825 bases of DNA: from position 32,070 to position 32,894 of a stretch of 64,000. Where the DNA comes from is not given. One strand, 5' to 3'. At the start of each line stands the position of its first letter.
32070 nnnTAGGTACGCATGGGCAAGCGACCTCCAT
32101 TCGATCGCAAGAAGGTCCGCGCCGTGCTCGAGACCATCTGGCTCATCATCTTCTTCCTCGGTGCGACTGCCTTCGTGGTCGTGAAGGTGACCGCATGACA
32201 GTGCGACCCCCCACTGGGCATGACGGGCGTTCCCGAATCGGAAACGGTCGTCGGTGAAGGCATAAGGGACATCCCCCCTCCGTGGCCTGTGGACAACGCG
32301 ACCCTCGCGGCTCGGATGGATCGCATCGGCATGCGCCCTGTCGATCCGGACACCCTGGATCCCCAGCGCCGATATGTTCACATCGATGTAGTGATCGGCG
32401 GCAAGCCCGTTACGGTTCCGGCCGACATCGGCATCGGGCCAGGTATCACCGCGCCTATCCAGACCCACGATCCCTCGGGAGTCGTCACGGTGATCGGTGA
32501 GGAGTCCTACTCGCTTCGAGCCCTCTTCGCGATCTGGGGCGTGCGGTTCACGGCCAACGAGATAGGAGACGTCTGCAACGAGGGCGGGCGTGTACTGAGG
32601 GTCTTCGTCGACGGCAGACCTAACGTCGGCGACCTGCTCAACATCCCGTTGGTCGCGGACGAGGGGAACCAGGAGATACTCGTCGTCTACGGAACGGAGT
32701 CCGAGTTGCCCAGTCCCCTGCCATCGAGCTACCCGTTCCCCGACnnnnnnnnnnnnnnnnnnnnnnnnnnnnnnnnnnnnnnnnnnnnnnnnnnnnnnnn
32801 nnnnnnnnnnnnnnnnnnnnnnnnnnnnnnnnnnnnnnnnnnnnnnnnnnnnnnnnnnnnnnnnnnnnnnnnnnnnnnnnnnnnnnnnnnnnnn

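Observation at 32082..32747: Single in-frame TGA separates a 38-aa TM-anchor ORF from a 175-aa domain ORF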

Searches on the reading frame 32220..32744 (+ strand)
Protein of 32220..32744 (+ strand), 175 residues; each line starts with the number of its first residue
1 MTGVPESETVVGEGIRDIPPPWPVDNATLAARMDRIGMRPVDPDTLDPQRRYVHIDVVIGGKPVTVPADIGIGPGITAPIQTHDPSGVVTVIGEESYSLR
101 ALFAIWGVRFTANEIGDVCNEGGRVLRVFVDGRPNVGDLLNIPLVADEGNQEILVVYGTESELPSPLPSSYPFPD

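Call 4: search_protein_families(library=pfam, proteins=[window:32220-32744:+], max_evalue=0.1)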
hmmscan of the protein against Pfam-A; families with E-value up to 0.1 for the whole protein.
window:32220-32744:+ (175 aa): 0 families

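Call 14: find_related_loci(query=A2, collection=genome_contigs, flank=4000)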
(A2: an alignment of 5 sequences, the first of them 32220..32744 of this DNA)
Query A2 (175 aa) in genome_contigs; peptide patterns used: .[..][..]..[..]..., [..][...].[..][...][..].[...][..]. (x = any residue, [..] = any of these).
600 stretches matched a pattern (row limit reached: there are more); 339 encode a relative of the query (tblastn E <= 1e-3); the best 80 are kept; 80 distinct loci.
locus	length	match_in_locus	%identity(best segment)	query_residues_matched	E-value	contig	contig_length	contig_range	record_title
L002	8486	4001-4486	46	14-175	2e-39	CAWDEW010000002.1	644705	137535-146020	MAG: uncultured Chloroflexia bacterium isolate MFD05942.bin.1.468 genome assembly, contig: contig_12195, whole genome sh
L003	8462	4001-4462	41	21-174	8e-31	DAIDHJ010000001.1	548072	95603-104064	MAG TPA_asm: Candidatus Adlerbacteria bacterium isolate clean342 NODE_1_length_548072_cov_18.396940, whole genome shotgu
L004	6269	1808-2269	42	21-174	4e-30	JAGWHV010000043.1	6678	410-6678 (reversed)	MAG: Patescibacteria group bacterium isolate REEB1 contig-150_15250, whole genome shotgun sequence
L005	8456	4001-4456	42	19-174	9e-30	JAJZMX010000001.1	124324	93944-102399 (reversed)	MAG: bacterium isolate MAS3.bin45 NODE_153_length_124324_cov_2.266335, whole genome shotgun sequence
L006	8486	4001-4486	39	14-175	9e-30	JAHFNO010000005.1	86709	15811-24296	MAG: Candidatus Nomurabacteria bacterium isolate nzgw482 NODE_299_length_86710_cov_5.140491, whole genome shotgun sequen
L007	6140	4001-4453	40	21-173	1e-29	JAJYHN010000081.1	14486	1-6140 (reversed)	MAG: Actinomycetes bacterium isolate DBS1-3.bin66 NODE_7988_length_14486_cov_2.03823, whole genome shotgun sequence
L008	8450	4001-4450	39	21-174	7e-29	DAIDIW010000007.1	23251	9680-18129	MAG TPA_asm: Candidatus Kaiserbacteria bacterium isolate clean371 k141_553150, whole genome shotgun sequence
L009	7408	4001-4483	41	14-174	5e-29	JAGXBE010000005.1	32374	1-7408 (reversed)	MAG: Patescibacteria group bacterium isolate REEB93 contig-150_1579, whole genome shotgun sequence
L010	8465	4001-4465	36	21-175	2e-28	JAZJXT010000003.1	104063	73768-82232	MAG: Patescibacteria group bacterium isolate ADI_H1L2_2_122_18_3-bin036_1 ADIH1L22_B036_1_000000000003, whole genome sho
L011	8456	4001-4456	37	21-174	2e-28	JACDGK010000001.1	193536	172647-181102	MAG: Patescibacteria group bacterium isolate MGR_bin410 SD2908_NODE_14_length_193536_cov_3.760611, whole genome shotgun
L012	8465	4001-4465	39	21-175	2e-28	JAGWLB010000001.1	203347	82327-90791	MAG: Patescibacteria group bacterium isolate REEB175 contig-150_28, whole genome shotgun sequence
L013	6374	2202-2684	40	14-173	1e-28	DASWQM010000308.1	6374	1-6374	MAG TPA_asm: Solirubrobacteraceae bacterium isolate SMAG_U3494 k141_314040, whole genome shotgun sequence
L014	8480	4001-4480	38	14-173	6e-28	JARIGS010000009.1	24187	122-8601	MAG: Candidatus Nomurabacteria bacterium isolate CullarsAll.DT.37 k141_943681, whole genome shotgun sequence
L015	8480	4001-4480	38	14-173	8e-28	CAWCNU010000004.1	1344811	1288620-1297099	MAG: uncultured Actinomycetes bacterium isolate MFD04212.bin.1.24 genome assembly, contig: contig_5653, whole genome sho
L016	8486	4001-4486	38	14-175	9e-28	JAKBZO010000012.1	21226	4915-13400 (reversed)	MAG: bacterium isolate WY3.bin67 NODE_4021_length_21226_cov_2.797005, whole genome shotgun sequence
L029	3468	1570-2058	38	15-175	2e-25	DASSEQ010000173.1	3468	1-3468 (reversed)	MAG TPA_asm: Mycobacteriales bacterium isolate SMAG_U982 k141_36739, whole genome shotgun sequence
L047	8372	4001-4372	39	52-173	5e-19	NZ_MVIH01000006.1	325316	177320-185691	Mycolicibacterium rhodesiae strain DSM 44223 Mycobacterium_rhodesiae_DSM44223_contig6, whole genome shotgun sequence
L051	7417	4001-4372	35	52-175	2e-18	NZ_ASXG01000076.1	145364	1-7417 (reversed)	Amycolatopsis orientalis DSM 43388 contig_64, whole genome shotgun sequence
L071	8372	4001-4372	38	52-175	9e-17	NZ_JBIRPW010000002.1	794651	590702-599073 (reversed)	Streptomyces sp. NPDC021224 NPDC021224_162_C8.ctg-0002, whole genome shotgun sequence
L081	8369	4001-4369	35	52-174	4e-16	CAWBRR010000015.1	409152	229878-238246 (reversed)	MAG: uncultured Actinomycetota bacterium isolate MFD00392.bin.2.294 genome assembly, contig: contig_3829, whole genome s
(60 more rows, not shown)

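Call 16: search_protein_representatives(alignment_id=A2)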
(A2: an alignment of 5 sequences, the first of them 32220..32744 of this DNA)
Query: 5 sequences, 207 profile positions. Proteins with E-value up to 0.001 (for the whole library): 3694; up to 1e-10: 2229; up to 1e-30: 398. The best 150 are listed.
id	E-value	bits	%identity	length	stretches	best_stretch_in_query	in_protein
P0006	3.3e-75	268.3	-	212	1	5-206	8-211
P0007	7.4e-72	257.4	-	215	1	7-205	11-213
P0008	3.0e-71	255.4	-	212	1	1-206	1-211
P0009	5.6e-71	254.5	-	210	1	15-205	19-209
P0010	7.7e-70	250.8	-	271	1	24-204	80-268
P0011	2.1e-69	249.3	-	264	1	1-205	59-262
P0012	3.6e-69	248.6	-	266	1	4-206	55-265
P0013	1.1e-68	247.0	-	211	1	10-206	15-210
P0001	1.7e-68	246.4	-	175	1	43-205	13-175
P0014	3.0e-67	242.3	-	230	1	6-206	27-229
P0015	8.1e-67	240.9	-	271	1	11-207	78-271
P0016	4.0e-65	235.3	-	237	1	24-205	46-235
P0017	2.9e-64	232.6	-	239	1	11-206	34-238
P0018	1.1e-63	230.7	-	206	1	39-205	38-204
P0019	4.9e-61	222.0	-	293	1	5-203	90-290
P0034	2.4e-57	210.0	-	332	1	7-202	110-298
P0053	1.8e-53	197.3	-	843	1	14-206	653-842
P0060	5.0e-52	192.6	-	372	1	49-206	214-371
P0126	3.0e-45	170.4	-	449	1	37-204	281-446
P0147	2.4e-43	164.2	-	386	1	43-205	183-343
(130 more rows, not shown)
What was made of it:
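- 32220..32747 (+): 175-codon ORF: beta-grasp-like extracytoplasmic domain of an unannotated family, here lacking the family's His/Glu cluster. The family profile search finds 3,694 clusters (call 16).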

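Call 22: search_protein_families(library=pfam, proteins=[P0006, P0010, P0053, P0060, P0034, P0126, P0147], max_evalue=1)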
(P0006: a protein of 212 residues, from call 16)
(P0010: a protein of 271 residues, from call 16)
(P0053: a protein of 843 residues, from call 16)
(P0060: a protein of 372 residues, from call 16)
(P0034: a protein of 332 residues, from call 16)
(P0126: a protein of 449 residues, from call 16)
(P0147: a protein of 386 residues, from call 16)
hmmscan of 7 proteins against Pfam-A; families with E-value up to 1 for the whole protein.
P0006 (212 aa): 1 family
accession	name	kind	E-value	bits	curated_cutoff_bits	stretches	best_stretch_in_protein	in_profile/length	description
PF23291.1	KOW4_SPT5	-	0.11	12.9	27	1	79-104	26-50/55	Transcription elongation factor SPT5, fourth KOW domain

P0010 (271 aa): 1 family
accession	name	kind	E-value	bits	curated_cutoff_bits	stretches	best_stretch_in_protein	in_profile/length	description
PF04911.17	ATP-synt_J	-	0.00051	20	24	1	57-79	5-27/51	ATP synthase j chain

P0053 (843 aa): 1 family
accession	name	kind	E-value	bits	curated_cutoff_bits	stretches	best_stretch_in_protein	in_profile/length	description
PF02163.28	Peptidase_M50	-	0.00079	19.3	27.2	1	205-489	5-106/221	Peptidase family M50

P0060 (372 aa): 0 families

P0034 (332 aa): 2 families
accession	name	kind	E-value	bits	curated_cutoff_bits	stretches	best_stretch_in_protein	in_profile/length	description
PF11239.13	DUF3040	-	0.028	15.1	24.7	1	91-126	35-69/84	Protein of unknown function (DUF3040)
PF12544.13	LAM_C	-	0.21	12.2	26.7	1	268-289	39-60/127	Lysine-2,3-aminomutase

P0126 (449 aa): 1 family
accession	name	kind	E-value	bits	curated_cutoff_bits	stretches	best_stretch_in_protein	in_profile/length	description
PF09534.15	Trp_oprn_chp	-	0.67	10.2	29.6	1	65-240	2-159/180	Tryptophan-associated transmembrane protein (Trp_oprn_chp)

P0147 (386 aa): 2 families
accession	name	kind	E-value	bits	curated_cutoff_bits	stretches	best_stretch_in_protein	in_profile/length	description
PF01476.26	LysM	-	8.9e-10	38.8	20.9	1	1-44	3-43/43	LysM domain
PF23473.1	LysM3_LYK4_5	-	0.18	12.3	29.3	1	1-26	7-32/48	LYK4/5 LysM3 domain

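Call 25: search_protein_families(library=ncbifam, proteins=[window:32220-32744:+, P0006, P0010], max_evalue=1)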
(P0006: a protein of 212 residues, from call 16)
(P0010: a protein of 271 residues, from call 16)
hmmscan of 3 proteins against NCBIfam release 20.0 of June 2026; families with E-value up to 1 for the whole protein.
window:32220-32744:+ (175 aa): 0 families

P0006 (212 aa): 1 family
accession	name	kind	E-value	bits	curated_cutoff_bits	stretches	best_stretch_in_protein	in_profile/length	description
NF003393.0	PRK04561.1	equivalog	0.099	12.6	104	1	7-37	7-34/75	twin arginine translocase protein A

P0010 (271 aa): 0 families
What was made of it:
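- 32220..32747 (+): No Pfam or NCBIfam hit (calls 4, 25).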

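Call 27: predict_structure(alignment_id=A3)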
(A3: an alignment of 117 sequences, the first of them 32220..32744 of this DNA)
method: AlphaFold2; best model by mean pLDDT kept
length: 175 residues; sequences in the alignment: 117
mean_pLDDT: 92.1   pTM: 0.88
mean pLDDT of the five models: 92.1, 91.8, 91.6, 91.5, 91.3
residues with pLDDT >= 90: 145; 70-90: 16; 50-70: 8; < 50: 6
segments of 3 or more residues with pLDDT < 50: 1-6
pLDDT, mean of each block of 10 residues (from residue 1): 53 89 96 95 83 97 98 96 97 93 97 97 98 95 84 98 98 93
secondary structure, 60 per line:
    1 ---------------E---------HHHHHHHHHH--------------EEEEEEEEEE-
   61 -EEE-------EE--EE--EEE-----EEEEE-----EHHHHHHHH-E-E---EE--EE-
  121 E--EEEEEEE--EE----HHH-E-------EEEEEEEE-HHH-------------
elements in order: H26-35 E50-59 E62-64 E80-82 E88-92 H99-106 E124-130 E151-158
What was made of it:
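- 32220..32747 (+): AF2 pLDDT 92 (call 27).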

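Call 29: fold_search(model_id=the predicted structure, library=pdb)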
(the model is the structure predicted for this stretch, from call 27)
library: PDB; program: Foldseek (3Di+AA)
matches with E <= 10: 197; with E <= 0.001: 0
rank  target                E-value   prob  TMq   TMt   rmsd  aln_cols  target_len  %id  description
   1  5u75_A                2.1e-02  0.33  0.25  0.28   9.8       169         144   10  The structure of Staphylococcal Enterotoxin-like X (SElX), a Unique Superantigen (released 2017-08-02)
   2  7qbg_A                7.3e-02  0.72  0.31  0.15   8.2       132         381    5  TC:CD320 in complex with nanobody TC-Nb4 (released 2022-03-16)
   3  7qbg_C                7.7e-02  0.60  0.31  0.15  11.2       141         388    6  TC:CD320 in complex with nanobody TC-Nb4 (released 2022-03-16)
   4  2pmv_A                8.7e-02  0.54  0.32  0.16  13.9       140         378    8  Crystal Structure of Human Intrinsic Factor- Cobalamin Complex at 2.6 A Resolution (released 2007-10-30)
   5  8ixu                  1.5e-01  0.54  0.33  0.16   8.9       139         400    9  Rat Transcobalamin in Complex with Cobalamin (released 2024-05-22)
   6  7qbe_A                2.1e-01  0.66  0.35  0.17   7.4       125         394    6  TC:CD320 in complex with nanobody TC-Nb11 (released 2022-03-16)
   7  5np4                  2.4e-01  0.57  0.33  0.50   7.9       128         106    7  Beta domain of human transcobalamin bound to cyanocobalamin (released 2017-09-27)
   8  3kq4_A                2.4e-01  0.38  0.33  0.16  11.5       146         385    8  Structure of Intrinsic Factor-Cobalamin bound to its receptor Cubilin (released 2010-03-09)
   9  8ixt                  2.5e-01  0.33  0.29  0.14  11.2       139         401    9  Rat Transcobalamin in Complex with Glutathionylcobalamin (released 2024-05-22)
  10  7qbe_C                2.8e-01  0.60  0.34  0.17   5.9       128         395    6  TC:CD320 in complex with nanobody TC-Nb11 (released 2022-03-16)
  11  4zrp_A                2.8e-01  0.33  0.30  0.14  10.9       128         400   10  TC:CD320 (released 2016-07-20)
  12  2bb5_A                3.2e-01  0.18  0.25  0.12  11.0       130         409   10  Structure of Human Transcobalamin in complex with Cobalamin (released 2006-04-04)
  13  2bb6_A                3.6e-01  0.54  0.37  0.17   8.6       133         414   13  Structure of Cobalamin-complexed Bovine Transcobalamin in Monoclinic Crystal Form (released 2006-04-04)
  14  6jc0_A                3.6e-01  0.23  0.25  0.46   7.7       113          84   13  Structural analysis of molybdopterin synthases from two mycobacteria pathogens (released 2019-02-13)
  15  1wgk_MODEL_1_A        3.9e-01  0.23  0.30  0.42  11.6       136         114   18  Solution Structure of Mouse Hypothetical Protein 2900073H19RIK (released 2004-11-28)
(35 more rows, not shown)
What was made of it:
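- On SLBB / transcobalamin-beta-domain beta-grasp superfamily: Foldseek best E 0.02 (call 29).
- Closest known: SLBB / transcobalamin beta-domain type beta-grasp fold. Different: Foldseek finds nothing significant (call 29).
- Tried and rejected: Foldseek against PDB gave nothing significant (call 29).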

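Call 34: find_homologous_proteins(query=A3, max_evalue=1e-10)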
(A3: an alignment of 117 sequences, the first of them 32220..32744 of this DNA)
Query A3 (117 sequences) (175 aa, profile of the alignment): 99 proteins with E <= 1e-10 among 8000 candidates.
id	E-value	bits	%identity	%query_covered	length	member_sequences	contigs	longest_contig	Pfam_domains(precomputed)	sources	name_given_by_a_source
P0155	7.3e-86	305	46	92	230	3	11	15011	-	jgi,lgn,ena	jgi:hypothetical protein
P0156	9.5e-86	305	47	92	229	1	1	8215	-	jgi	jgi:hypothetical protein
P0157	1.1e-85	305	46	92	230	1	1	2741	-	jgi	jgi:hypothetical protein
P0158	2.9e-85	303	46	92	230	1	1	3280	-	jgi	jgi:hypothetical protein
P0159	3.3e-85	303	46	92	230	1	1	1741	-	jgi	jgi:hypothetical protein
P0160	6.3e-85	302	46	92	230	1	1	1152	-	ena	-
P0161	1.2e-84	301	46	92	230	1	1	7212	-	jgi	jgi:hypothetical protein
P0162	3.5e-84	300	44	97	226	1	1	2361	-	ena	-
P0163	8.7e-84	299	46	92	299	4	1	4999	-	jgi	jgi:hypothetical protein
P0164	2.3e-82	294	43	92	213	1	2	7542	-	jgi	jgi:hypothetical protein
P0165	7.5e-82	292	37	89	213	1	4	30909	-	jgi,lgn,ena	-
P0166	4.9e-79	283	36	93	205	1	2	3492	-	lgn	-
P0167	6.5e-79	283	40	91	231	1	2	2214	-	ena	-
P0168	1.1e-78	282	38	92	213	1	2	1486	-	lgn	-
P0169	1.2e-78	282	41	97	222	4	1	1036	-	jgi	jgi:hypothetical protein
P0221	2.2e-54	202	39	71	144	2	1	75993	-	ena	-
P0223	5.0e-53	198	37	72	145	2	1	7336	-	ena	-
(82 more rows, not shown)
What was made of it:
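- On Unnamed anchored His-cluster domain family (no Pfam/NCBIfam model): 166 bits against a 117-sequence profile (call 34).
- It scores 166 bits against the family profile, where typical members score 220-305 (call 34).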

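Call 38: search_protein_families(library=pfam, proteins=[L081:808-3216:+, L047:2044-2835:-, L051:2287-2898:+, L016:3156-3872:+, L016:2645-3082:+, L071:4563-6068:-, L029:957-1388:+], max_evalue=0.001)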
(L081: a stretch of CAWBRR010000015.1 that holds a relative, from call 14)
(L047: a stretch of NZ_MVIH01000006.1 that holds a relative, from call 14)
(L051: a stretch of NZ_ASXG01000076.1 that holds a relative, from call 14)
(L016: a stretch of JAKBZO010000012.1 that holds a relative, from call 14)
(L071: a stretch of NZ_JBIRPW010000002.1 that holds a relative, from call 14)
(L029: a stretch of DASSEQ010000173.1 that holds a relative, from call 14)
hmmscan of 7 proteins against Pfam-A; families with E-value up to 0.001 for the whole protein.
L081:808-3216:+ (803 aa): 4 families
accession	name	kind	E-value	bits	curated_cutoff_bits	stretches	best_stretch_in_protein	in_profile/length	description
PF00122.25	E1-E2_ATPase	-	3.6e-61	206.3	28.1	1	263-443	2-180/181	E1-E2 ATPase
PF00702.32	Hydrolase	-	1.2e-32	114.3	26.4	1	461-677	2-191/191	haloacid dehalogenase-like hydrolase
PF13473.12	Cupredoxin_1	-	5.3e-12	46.1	27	1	4-76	33-104/104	Cupredoxin-like domain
PF08282.18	Hydrolase_3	-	5.3e-06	26.8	20.9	0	652-709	198-255/255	haloacid dehalogenase-like hydrolase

L047:2044-2835:- (264 aa): 0 families

L051:2287-2898:+ (204 aa): 4 families
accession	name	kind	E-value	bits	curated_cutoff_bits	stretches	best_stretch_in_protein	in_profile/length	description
PF08534.16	Redoxin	-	4.4e-18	65.9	26.6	1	58-180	7-135/148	Redoxin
PF00578.27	AhpC-TSA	-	3.1e-17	63.1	26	1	69-175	15-123/124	AhpC/TSA family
PF13905.12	Thioredoxin_8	-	7.8e-07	29.8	27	1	79-173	1-94/94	Thioredoxin-like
PF00085.26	Thioredoxin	-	9.4e-07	29.2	23.5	1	80-130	19-68/103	Thioredoxin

L016:3156-3872:+ (239 aa): 3 families
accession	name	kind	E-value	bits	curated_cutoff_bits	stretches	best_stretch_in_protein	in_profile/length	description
PF13462.12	Thioredoxin_4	-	5.1e-28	98.8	23.2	1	63-236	3-165/165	Thioredoxin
PF01323.26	DSBA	-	1.1e-15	58.4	25.6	1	76-234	1-190/191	DSBA-like thioredoxin domain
PF13098.12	Thioredoxin_2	-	6.5e-05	23.7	27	0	76-232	8-102/104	Thioredoxin-like domain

L016:2645-3082:+ (146 aa): 0 families

L071:4563-6068:- (502 aa): 3 families
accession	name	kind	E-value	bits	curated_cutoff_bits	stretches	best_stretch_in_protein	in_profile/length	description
PF07690.21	MFS_1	-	1.1e-55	189.4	33.4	1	18-414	1-347/347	Major Facilitator Superfamily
PF06609.19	TRI12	-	1.3e-13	50.7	23.2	1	26-436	59-480/599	Fungal trichothecene efflux pump (TRI12)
PF00083.30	Sugar_tr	-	8.7e-07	28.6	22.3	1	50-187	46-190/452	Sugar (and other) transporter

L029:957-1388:+ (144 aa): 1 family
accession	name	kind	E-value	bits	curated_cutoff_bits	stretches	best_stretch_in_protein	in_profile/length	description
PF00072.30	Response_reg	-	6.3e-29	100.8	30.2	1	24-135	1-110/111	Response regulator receiver domain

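Call 43: find_related_loci(query=window:32220-32744:+, collection=metagenome_contigs, flank=3000)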
Query window:32220-32744:+ (175 aa) in metagenome_contigs; peptide patterns used: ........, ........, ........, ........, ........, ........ (x = any residue, [..] = any of these).
148 stretches matched a pattern; 14 encode a relative of the query (tblastn E <= 1e-3); 14 distinct loci.
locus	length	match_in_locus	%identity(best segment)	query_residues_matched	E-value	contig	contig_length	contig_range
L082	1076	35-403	42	50-174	1e-27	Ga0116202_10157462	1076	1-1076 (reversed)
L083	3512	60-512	37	19-173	4e-24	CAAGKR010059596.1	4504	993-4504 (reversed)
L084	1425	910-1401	36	8-175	5e-24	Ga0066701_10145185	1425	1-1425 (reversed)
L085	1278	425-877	37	19-173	4e-24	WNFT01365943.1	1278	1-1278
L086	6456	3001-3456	36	19-174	7e-24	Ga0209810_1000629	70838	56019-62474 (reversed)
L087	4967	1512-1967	36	19-174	1e-22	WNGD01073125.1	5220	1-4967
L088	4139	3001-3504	32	1-171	3e-18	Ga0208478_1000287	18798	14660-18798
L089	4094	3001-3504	32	1-171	3e-17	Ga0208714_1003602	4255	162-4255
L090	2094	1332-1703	36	10-132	6e-17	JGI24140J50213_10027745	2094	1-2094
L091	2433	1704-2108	32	13-133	1e-16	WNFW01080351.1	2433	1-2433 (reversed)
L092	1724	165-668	31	13-172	3e-16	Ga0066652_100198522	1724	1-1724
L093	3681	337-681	35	16-132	3e-13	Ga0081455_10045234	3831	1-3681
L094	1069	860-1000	45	79-123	4e-8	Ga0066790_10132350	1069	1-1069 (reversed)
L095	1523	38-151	45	97-134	1e-6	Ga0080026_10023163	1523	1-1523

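Call 50: find_encoding_contigs(protein=P0221, flank=1500, max_places=2)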
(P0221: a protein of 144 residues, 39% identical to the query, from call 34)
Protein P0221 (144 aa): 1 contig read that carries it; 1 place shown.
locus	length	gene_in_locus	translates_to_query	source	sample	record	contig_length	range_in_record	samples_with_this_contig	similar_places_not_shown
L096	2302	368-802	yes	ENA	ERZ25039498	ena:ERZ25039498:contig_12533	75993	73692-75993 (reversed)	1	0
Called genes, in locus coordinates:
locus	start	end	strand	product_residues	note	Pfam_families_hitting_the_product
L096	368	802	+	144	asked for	-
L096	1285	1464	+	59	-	PF18859:acVLRF1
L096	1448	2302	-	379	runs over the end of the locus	PF20706:GT4-conflict (faint), PF00534:Glycos_transf_1, PF13692:Glyco_trans_1_4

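Call 51: find_encoding_contigs(protein=P0223, flank=1500, max_places=2)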
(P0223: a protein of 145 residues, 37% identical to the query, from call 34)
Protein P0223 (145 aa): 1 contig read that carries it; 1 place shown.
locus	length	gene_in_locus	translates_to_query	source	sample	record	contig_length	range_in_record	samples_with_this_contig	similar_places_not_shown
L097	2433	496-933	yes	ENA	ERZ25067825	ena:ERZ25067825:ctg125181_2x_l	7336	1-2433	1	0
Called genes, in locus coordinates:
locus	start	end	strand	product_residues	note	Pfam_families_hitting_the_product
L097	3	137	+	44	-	?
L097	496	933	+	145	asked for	-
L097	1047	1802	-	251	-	-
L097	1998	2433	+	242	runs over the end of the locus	-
